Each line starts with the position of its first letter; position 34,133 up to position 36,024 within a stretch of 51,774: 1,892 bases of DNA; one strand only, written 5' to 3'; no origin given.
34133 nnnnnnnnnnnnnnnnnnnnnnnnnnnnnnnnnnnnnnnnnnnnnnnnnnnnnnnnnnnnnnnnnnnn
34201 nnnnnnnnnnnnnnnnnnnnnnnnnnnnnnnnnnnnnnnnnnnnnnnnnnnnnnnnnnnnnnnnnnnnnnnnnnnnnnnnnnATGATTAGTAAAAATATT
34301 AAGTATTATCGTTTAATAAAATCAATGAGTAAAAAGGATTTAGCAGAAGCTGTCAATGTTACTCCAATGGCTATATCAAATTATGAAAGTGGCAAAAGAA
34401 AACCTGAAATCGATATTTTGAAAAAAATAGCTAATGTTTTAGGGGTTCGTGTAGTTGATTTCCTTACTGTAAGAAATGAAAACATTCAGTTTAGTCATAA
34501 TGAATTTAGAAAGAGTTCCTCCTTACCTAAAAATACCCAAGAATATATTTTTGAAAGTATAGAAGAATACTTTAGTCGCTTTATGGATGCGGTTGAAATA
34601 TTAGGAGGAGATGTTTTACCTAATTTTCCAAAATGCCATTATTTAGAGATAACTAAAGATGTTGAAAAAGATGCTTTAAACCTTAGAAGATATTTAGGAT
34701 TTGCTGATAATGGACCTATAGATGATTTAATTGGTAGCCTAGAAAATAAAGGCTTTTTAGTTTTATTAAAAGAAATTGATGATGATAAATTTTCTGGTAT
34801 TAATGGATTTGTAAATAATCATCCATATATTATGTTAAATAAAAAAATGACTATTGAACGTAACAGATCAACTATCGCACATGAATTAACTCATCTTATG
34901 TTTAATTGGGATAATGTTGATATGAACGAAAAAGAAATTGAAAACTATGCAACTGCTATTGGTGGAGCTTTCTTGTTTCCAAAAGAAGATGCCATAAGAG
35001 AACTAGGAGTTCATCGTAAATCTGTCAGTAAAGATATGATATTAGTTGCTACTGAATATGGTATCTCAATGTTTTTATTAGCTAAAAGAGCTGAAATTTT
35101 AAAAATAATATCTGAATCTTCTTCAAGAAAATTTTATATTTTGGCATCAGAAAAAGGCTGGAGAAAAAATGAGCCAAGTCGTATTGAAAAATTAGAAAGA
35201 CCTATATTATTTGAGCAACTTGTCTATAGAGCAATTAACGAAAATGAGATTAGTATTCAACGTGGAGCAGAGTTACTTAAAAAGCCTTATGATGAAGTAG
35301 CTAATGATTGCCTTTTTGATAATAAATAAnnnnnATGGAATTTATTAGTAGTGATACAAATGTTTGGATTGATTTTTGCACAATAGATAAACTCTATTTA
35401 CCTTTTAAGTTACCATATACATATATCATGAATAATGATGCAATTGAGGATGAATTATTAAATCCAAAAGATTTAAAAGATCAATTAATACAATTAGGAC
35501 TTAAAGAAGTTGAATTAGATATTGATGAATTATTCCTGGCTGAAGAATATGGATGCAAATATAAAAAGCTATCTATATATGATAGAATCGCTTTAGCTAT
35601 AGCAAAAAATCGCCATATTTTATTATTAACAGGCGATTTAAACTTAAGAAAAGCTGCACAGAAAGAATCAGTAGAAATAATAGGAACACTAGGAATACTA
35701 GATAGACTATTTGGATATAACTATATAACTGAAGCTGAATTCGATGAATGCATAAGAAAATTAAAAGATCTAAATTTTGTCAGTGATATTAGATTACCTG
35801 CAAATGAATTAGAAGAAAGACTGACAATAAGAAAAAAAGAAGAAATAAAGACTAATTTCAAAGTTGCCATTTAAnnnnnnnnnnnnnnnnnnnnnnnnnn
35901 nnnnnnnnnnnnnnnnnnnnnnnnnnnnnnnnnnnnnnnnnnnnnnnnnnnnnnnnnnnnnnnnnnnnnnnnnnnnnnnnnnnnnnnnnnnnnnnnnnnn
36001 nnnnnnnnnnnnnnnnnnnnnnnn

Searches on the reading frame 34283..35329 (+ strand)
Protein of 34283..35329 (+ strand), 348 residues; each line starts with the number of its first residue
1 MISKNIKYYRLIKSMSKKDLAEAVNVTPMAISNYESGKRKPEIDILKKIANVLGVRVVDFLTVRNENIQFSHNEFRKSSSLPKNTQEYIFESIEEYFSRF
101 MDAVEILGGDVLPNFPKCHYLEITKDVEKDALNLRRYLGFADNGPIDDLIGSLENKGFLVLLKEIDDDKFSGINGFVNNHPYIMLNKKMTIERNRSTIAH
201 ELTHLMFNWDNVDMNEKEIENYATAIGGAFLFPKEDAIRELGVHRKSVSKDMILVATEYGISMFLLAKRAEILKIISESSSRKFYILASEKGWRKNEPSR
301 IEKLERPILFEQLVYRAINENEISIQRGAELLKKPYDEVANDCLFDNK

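Call 80: search_protein_families(library=padloc, proteins=[window:34283-35329:+], max_evalue=0.001)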
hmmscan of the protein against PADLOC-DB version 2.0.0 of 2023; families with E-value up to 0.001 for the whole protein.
window:34283-35329:+ (348 aa): 21 families
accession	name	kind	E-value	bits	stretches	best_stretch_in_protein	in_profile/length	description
PDLC03949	RmrA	-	6.3e-41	138.4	1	4-340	5-330/363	-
PDLC03948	RmrA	-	8.5e-41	138.1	1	12-341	19-358/397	-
PDLC03954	RmrA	-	5.5e-39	132.1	1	3-327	12-345/380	-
PDLC03947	RmrA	-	1.8e-38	130.4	1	2-323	12-340/383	-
PDLC03952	RmrA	-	2.2e-38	130.1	1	2-322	23-354/395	-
PDLC03951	RmrA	-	6.5e-37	125.4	1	4-326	11-339/400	-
PDLC03944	RmrA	-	3e-36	123.3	1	4-324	9-335/384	-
PDLC03946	RmrA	-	1e-34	117.9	1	5-340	6-332/357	-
PDLC03945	RmrA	-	5.3e-34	116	1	3-326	4-347/394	-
PDLC03956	RmrA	-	4e-33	113.1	1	15-321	23-335/399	-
PDLC03953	RmrA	-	2.3e-32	110.6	1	6-322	10-331/373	-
PDLC03955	RmrA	-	9e-29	98.8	1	10-331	29-345/371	-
PDLC03950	RmrA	-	4.9e-24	83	1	5-326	6-330/369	-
PDLC03943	RmrA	-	5e-19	66.6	1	4-332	5-332/370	-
PDLC02926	HTH_VI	-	8e-14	49.7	1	1-69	1-69/92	-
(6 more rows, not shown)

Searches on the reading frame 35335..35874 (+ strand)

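Call 80: search_protein_families(library=padloc, proteins=[window:35335-35874:+], max_evalue=0.001)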
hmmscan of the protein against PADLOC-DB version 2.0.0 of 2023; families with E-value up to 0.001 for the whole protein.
window:35335-35874:+ (179 aa): 1 family
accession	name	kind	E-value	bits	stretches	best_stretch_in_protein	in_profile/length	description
PDLC05071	PDC-S70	-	4.4e-06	24.9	1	6-149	5-144/161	-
